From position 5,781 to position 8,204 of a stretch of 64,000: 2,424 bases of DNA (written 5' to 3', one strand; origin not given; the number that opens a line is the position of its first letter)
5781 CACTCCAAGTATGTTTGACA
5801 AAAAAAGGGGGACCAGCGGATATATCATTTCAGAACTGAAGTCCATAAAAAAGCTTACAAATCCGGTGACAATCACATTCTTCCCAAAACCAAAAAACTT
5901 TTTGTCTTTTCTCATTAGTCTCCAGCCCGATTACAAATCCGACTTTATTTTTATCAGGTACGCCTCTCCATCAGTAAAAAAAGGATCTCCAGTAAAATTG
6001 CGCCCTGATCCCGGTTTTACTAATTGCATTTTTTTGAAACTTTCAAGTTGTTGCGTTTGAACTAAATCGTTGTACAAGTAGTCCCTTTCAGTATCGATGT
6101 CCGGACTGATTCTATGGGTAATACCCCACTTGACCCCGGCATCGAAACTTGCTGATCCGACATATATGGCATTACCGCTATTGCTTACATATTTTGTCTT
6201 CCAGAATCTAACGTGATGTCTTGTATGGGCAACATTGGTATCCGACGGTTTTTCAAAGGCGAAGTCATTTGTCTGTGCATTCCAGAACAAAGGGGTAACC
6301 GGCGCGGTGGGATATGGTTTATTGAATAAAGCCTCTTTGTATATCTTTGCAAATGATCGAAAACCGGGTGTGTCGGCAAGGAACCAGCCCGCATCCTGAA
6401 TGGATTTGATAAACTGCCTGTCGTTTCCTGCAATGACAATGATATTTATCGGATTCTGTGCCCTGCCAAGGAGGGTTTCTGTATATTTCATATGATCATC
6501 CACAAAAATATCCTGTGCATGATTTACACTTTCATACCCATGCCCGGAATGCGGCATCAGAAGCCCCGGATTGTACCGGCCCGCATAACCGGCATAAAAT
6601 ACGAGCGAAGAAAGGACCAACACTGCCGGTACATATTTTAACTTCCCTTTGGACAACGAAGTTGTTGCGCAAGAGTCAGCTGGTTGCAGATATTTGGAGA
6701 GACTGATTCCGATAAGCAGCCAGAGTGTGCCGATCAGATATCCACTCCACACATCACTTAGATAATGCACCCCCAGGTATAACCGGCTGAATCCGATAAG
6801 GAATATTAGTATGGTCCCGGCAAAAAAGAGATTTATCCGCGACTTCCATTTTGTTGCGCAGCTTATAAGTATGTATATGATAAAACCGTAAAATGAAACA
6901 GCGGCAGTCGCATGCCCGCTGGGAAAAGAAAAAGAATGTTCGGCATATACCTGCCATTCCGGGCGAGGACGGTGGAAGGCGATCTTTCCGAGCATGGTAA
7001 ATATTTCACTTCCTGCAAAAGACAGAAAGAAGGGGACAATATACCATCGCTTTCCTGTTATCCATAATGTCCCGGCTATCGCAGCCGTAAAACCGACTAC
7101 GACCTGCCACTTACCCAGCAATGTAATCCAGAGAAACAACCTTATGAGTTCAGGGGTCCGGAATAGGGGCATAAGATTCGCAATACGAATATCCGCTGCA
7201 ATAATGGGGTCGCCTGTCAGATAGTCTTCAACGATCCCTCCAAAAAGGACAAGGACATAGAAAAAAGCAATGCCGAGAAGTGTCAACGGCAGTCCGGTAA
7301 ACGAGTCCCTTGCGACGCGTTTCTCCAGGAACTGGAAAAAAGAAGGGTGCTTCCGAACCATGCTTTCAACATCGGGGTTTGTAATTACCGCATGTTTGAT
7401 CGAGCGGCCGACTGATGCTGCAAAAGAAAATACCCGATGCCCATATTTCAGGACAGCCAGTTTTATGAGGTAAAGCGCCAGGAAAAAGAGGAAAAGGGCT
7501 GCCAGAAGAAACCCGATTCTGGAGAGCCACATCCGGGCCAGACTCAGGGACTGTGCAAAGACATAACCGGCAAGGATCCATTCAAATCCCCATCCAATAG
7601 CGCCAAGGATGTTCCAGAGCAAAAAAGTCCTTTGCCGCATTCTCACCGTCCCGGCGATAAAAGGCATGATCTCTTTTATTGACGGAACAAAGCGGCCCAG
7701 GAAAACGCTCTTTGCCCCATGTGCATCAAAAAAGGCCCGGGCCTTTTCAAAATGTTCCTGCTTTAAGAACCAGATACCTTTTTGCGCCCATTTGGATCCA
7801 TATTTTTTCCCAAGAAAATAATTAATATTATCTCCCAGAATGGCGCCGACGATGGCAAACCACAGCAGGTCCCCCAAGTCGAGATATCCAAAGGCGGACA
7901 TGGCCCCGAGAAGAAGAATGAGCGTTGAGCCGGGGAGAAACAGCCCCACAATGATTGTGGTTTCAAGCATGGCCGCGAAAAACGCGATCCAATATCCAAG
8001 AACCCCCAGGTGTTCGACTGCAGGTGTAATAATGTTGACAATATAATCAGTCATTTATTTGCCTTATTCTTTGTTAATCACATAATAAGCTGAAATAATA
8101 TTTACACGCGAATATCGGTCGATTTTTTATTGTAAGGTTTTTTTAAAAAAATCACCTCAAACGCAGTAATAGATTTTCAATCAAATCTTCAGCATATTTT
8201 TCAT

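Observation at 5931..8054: Single polypeptide combining DedA, PAP2 phosphatase and an LssY-type C-terminal domain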

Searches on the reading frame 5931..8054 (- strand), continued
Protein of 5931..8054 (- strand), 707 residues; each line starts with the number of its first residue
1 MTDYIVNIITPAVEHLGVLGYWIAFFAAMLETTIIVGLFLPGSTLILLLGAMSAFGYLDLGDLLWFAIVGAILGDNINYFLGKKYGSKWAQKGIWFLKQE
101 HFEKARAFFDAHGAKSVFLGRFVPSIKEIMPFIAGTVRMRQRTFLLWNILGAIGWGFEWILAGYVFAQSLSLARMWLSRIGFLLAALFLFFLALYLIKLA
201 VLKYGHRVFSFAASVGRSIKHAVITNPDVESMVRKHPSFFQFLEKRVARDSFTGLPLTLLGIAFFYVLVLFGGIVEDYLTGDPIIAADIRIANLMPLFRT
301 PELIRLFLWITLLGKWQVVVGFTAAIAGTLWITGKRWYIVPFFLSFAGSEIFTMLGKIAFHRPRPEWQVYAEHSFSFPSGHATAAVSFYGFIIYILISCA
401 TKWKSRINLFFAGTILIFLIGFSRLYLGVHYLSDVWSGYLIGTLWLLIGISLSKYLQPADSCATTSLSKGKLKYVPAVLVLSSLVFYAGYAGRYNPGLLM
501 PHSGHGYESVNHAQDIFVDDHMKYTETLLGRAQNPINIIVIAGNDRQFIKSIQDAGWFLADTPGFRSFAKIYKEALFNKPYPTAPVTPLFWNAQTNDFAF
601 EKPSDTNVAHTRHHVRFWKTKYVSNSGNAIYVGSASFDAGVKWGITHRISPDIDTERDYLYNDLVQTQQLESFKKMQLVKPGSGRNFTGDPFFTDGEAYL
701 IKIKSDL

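Call 47: search_protein_families(library=pfam, proteins=[L031:3543-5141:+, L051:4864-5583:+, L077:6554-7240:+, L047:7926-8282:+, L047:3743-4543:+, L027:974-1240:+, L015:4489-6000:+, L015:3945-4631:+, L009:1377-3593:+, L027:5823-6584:+], max_evalue=0.00001)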
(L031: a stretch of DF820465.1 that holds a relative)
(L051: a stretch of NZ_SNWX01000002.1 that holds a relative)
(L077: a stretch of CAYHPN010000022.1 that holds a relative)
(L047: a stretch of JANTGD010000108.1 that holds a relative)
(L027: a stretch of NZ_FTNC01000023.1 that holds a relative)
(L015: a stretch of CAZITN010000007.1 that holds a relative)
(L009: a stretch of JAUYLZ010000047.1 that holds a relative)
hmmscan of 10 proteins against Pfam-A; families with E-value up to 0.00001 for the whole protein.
L031:3543-5141:+ (532 aa): 2 families
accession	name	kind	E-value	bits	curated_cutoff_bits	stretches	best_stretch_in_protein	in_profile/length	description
PF13231.12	PMT_2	-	3e-17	63.7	26.1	1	62-222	2-156/160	Dolichyl-phosphate-mannose-protein mannosyltransferase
PF02366.24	PMT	-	1.4e-13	51.5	22.7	1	10-221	7-228/245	Dolichyl-phosphate-mannose-protein mannosyltransferase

L051:4864-5583:+ (239 aa): 2 families
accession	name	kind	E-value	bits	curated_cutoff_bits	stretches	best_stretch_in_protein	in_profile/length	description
PF00535.33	Glycos_transf_2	-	9e-32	110.7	23.3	1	9-168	1-165/168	Glycosyl transferase family 2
PF10111.15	Glyco_tranf_2_2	-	5.8e-07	29.7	27.3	0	9-111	1-103/276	Glycosyltransferase like family 2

L077:6554-7240:+ (228 aa): 2 families
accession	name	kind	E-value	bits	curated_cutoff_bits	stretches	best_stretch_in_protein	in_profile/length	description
PF00535.33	Glycos_transf_2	-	2.1e-23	83.6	23.3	1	9-116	2-113/168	Glycosyl transferase family 2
PF10111.15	Glyco_tranf_2_2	-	1.5e-07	31.6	27.3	1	8-96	1-97/276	Glycosyltransferase like family 2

L047:7926-8282:+ (118 aa): 1 family
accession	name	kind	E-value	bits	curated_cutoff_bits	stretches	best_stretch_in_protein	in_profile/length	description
PF01219.24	DAGK_prokar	-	4.6e-29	100.7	22.3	1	12-111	2-101/102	Prokaryotic diacylglycerol kinase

L047:3743-4543:+ (266 aa): 1 family
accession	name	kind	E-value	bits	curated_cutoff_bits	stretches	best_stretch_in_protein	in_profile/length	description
PF02673.24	BacA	-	1.6e-74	251.3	33.4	1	6-249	1-257/257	Bacitracin resistance protein BacA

L027:974-1240:+ (88 aa): 1 family
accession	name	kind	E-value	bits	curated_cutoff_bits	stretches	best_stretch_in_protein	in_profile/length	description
PF07578.16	LAB_N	-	3.2e-35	120.5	26.7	1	6-76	1-71/71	Lipid A Biosynthesis N-terminal domain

L015:4489-6000:+ (503 aa): 3 families
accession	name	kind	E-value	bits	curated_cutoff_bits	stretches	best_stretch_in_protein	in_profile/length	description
PF02518.31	HATPase_c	-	4.3e-28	98.4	26.4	1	391-496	2-107/111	Histidine kinase-, DNA gyrase B-, and HSP90-like ATPase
PF00672.30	HAMP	-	2.2e-09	37.9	25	1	225-275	3-52/53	HAMP domain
PF00512.31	HisKA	-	3.5e-07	30.6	26.9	1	285-345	6-66/66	His Kinase A (phospho-acceptor) domain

L015:3945-4631:+ (228 aa): 2 families
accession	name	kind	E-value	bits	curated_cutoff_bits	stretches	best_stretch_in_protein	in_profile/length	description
PF00486.34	Trans_reg_C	-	2.5e-27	95.2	26.2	1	146-221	1-77/77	Transcriptional regulatory protein, C terminal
PF00072.30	Response_reg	-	4.7e-27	94.8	30.2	1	3-112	1-110/111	Response regulator receiver domain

L009:1377-3593:+ (738 aa): 3 families
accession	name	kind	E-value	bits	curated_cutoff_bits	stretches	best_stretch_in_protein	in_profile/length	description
PF00122.25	E1-E2_ATPase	-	4.4e-53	179.9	28.1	1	225-405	1-181/181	E1-E2 ATPase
PF00702.32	Hydrolase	-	9.3e-39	134.2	26.4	1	421-639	1-191/191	haloacid dehalogenase-like hydrolase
PF19335.5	HMBD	-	2.7e-11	43.7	23.6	1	15-41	1-27/28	Heavy metal binding domain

L027:5823-6584:+ (253 aa): 2 families
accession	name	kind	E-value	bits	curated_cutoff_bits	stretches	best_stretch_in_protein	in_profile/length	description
PF00005.33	ABC_tran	-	1.5e-33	116.7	25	1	22-163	2-137/137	ABC transporter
PF13304.12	AAA_21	-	2.6e-12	47.9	27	1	117-194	219-299/304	AAA domain, putative AbiEii toxin, Type IV TA system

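Call 55: fold_search(model_id=the predicted structure, library=pdb)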
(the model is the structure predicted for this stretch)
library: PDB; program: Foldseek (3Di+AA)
matches with E <= 10: 215; with E <= 0.001: 2
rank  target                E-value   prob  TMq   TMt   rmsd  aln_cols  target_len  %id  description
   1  5jki                  2.0e-06  1.00  0.26  0.86   2.6       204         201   27  Crystal structure of the first transmembrane PAP2 type phosphatidylglycerolphosphate phosphatase from Bacillus subtilis (released 2017-02-22)
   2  9jtn                  9.8e-04  1.00  0.20  0.38  24.5       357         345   14  Human glucose 6 phosphate catalytic subunit 1 (hG6PC1) bound with phosphate. (released 2025-08-06)
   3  9jtl                  1.2e-03  1.00  0.20  0.38  12.7       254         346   16  Human glucose 6 phosphate catalytic subunit 1 (hG6PC1) in apo state. (released 2025-08-06)
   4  6ebu                  1.8e-03  1.00  0.20  0.75   4.3       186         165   26  Crystal structure of Aquifex aeolicus LpxE (released 2019-06-26)
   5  9jtm                  4.3e-03  1.00  0.19  0.36  13.0       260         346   16  Human glucose 6 phosphate catalytic subunit 1 (hG6PC1) bound with G6P (released 2025-08-06)
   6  9j7v                  6.1e-03  1.00  0.21  0.39  12.0       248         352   16  Human G6PC1 in apo state (released 2025-02-05)
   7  9j7u                  6.1e-03  1.00  0.20  0.37  12.0       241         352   17  H176A mutant of human G6PC1 in complex with G6P (released 2025-02-05)
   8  9vj4_A                1.6e-02  1.00  0.18  0.41  13.8       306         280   15  Structure of a membrane-bound inositol phosphorylceramide synthase and ceramide complex (released 2026-03-11)
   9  7f17_B                2.5e-02  1.00  0.17  0.52   9.3       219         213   16  Crystal Structure of acid phosphatase (released 2021-10-27)
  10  7f17_A                4.0e-02  1.00  0.18  0.54   8.7       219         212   17  Crystal Structure of acid phosphatase (released 2021-10-27)
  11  7f18_C                7.5e-02  1.00  0.18  0.53   9.7       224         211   16  Crystal Structure of a mutant of acid phosphatase from Pseudomonas aeruginosa (Q57H/W58P/D135R) (released 2021-10-27)
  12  9ivc_A                8.1e-02  0.98  0.18  0.34  15.2       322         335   16  Cryo-EM structure of AbA-bound Aur1-Kei1 complex (released 2025-06-18)
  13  9htz_D                1.0e-01  0.87  0.13  0.33  14.2       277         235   15  M2-32, a new class A acid phosphatase (released 2025-09-17)
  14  7f17_C                1.1e-01  1.00  0.17  0.52   9.0       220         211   17  Crystal Structure of acid phosphatase (released 2021-10-27)
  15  9htz_A                1.1e-01  0.85  0.13  0.34  16.3       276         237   17  M2-32, a new class A acid phosphatase (released 2025-09-17)
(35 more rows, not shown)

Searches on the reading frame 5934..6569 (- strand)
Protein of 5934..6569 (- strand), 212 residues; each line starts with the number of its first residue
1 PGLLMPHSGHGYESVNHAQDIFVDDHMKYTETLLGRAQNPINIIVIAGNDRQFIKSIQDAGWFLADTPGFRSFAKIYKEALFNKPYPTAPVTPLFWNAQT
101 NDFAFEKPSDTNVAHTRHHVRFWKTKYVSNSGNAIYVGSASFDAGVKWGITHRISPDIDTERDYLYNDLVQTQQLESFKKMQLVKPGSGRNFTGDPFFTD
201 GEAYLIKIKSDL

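Call 37: predict_structure(alignment_id=A2)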
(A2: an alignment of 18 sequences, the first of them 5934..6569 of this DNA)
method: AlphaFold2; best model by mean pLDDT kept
length: 212 residues; sequences in the alignment: 18
mean_pLDDT: 73.9   pTM: 0.75
mean pLDDT of the five models: 73.9, 73.6, 70.8, 70.3, 68.8
residues with pLDDT >= 90: 59; 70-90: 71; 50-70: 42; < 50: 40
segments of 3 or more residues with pLDDT < 50: 1-9, 68-71, 84-98, 112-114, 146-153
pLDDT, mean of each block of 10 residues (from residue 1): 39 82 82 70 93 93 67 53 49 50 74 63 86 90 57 62 94 96 87 73 94 61
secondary structure, 60 per line:
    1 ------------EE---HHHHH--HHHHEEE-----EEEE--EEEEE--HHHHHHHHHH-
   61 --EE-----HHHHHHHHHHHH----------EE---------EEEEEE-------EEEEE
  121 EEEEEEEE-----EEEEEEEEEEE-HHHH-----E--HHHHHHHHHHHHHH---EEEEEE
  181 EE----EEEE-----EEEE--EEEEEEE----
elements in order: H18-22 H25-28 E29-31 E37-40 E43-47 H50-59 H70-81 E103-108 E116-128 E134-144 H146-149 H158-171 E175-182 E187-190 E196-199 E202-208

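Call 48: search_protein_representatives(alignment_id=A2)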
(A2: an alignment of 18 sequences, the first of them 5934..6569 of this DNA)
Query: 18 sequences, 208 profile positions. Proteins with E-value up to 0.001 (for the whole library): 2095; up to 1e-10: 1285; up to 1e-30: 250. The best 150 are listed.
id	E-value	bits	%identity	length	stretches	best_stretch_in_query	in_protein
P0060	1.7e-91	321.7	-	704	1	1-208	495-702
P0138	2.2e-79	282.1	-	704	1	10-208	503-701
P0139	1.1e-76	273.3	-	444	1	1-206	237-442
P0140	6.5e-75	267.5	-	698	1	2-208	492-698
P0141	2.4e-74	265.7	-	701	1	12-207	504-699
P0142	3.1e-74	265.3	-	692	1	5-207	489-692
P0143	1.3e-73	263.2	-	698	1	23-207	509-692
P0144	1.5e-73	263.1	-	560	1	16-207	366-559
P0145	4.5e-73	261.5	-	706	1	1-208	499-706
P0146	4.7e-73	261.4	-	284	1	2-208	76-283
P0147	4.7e-73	261.4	-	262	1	8-208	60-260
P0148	2.2e-72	259.2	-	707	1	10-207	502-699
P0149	1.3e-70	253.5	-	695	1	27-206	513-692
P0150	1.4e-70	253.3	-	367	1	12-208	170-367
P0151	2.0e-70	252.8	-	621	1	3-207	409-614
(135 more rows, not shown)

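Call 70: search_protein_families(library=pfam, alignment_id=A2, max_evalue=10)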
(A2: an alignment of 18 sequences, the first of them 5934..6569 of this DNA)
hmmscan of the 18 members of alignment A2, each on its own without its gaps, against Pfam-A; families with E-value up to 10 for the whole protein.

A. member 1, window:5934-6569:- (212 aa): 1 family
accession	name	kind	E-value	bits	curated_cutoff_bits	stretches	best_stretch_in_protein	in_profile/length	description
PF14067.11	LssY_C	-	4e-55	186.8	25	1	27-202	5-187/188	LssY C-terminus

B. families by the number of members that match (of 18 scanned): 7 families
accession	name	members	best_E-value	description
PF14067.11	LssY_C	18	4e-55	LssY C-terminus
PF23463.1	WWE_2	2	0.073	WWE domain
PF25725.1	crAss_CARG1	1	0.0062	Crassvirus cargo protein 1 domain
PF00614.28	PLDc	1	0.025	Phospholipase D Active site motif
PF16224.10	DUF4883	1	0.044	DOmain of unknown function (DUF4883)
PF05408.17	Peptidase_C28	1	0.1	Foot-and-mouth virus L-proteinase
PF17340.7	DUF5370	1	0.19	Family of unknown function (DUF5370)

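Call 72: fold_search(model_id=the predicted structure, library=pdb)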
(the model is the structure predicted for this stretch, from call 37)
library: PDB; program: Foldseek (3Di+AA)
matches with E <= 10: 531; with E <= 0.001: 0
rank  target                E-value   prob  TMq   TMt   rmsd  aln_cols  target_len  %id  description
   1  6axe_A                2.1e-01  0.03  0.12  0.06  22.9       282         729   10  Crystal structure of a malate synthase G from Mycobacterium marinum bound to acetyl CoA (released 2017-09-27)
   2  3uqh_A                2.4e-01  0.14  0.18  0.22   6.7        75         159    8  Crystal structure of aba receptor pyl10 (apo) (released 2011-12-14)
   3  3r6p                  2.4e-01  0.11  0.15  0.19  11.2        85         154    9  Crystal structure of abscisic acid-bound PYL10 (released 2011-12-21)
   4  5ujv_B                2.7e-01  0.15  0.18  0.19   6.5        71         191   11  Crystal structure of FePYR1 in complex with abscisic acid (released 2017-11-08)
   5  5mmq_A                3.7e-01  0.14  0.18  0.19   6.7        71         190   11  ABA RECEPTOR FROM CITRUS, CSPYL1 (released 2017-08-02)
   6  7z1q                  3.7e-01  0.14  0.18  0.20   6.5        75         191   15  X-ray crystal structure of SLPYL1-E151D mutant with NIO molecules (released 2022-07-13)
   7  3kay_A                3.7e-01  0.12  0.17  0.19   6.2        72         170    7  Crystal structure of abscisic acid receptor PYL1 (released 2009-12-08)
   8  1b6f_MODEL_1_A        4.1e-01  0.25  0.20  0.26   5.2        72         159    8  BIRCH POLLEN ALLERGEN BET V 1 (released 2000-01-17)
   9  5ygv_B                4.1e-01  0.13  0.18  0.21   5.3        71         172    8  Crystal structure of the abscisic acid receptor PYR1 in complex with an antagonist (released 2018-04-18)
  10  6v04                  4.1e-01  0.08  0.14  0.12   7.8        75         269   15  DynU16 crystal structure, a putative protein in the dynemicin biosynthetic locus (released 2020-11-18)
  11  5mmq_B                4.4e-01  0.14  0.18  0.20   6.2        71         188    8  ABA RECEPTOR FROM CITRUS, CSPYL1 (released 2017-08-02)
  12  6stb_B                4.4e-01  0.08  0.14  0.18   7.3        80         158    9  Crystal structure of the strawberry pathogenesis-related 10 (PR-10) Fra a 1.02 protein, Q64W mutant (released 2019-12-18)
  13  2pcs                  4.7e-01  0.06  0.14  0.14  12.6        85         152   14  Crystal structure of conserved protein from Geobacillus kaustophilus (released 2007-04-10)
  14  5h8p                  4.7e-01  0.02  0.12  0.05  23.3       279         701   10  Crystal structure of Mycobacterium tuberculosis malate synthase in apo form (released 2016-10-26)
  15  3oji_A                4.9e-01  0.13  0.18  0.20   7.7        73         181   12  X-ray crystal structure of the Py13 -pyrabactin complex (released 2011-08-10)
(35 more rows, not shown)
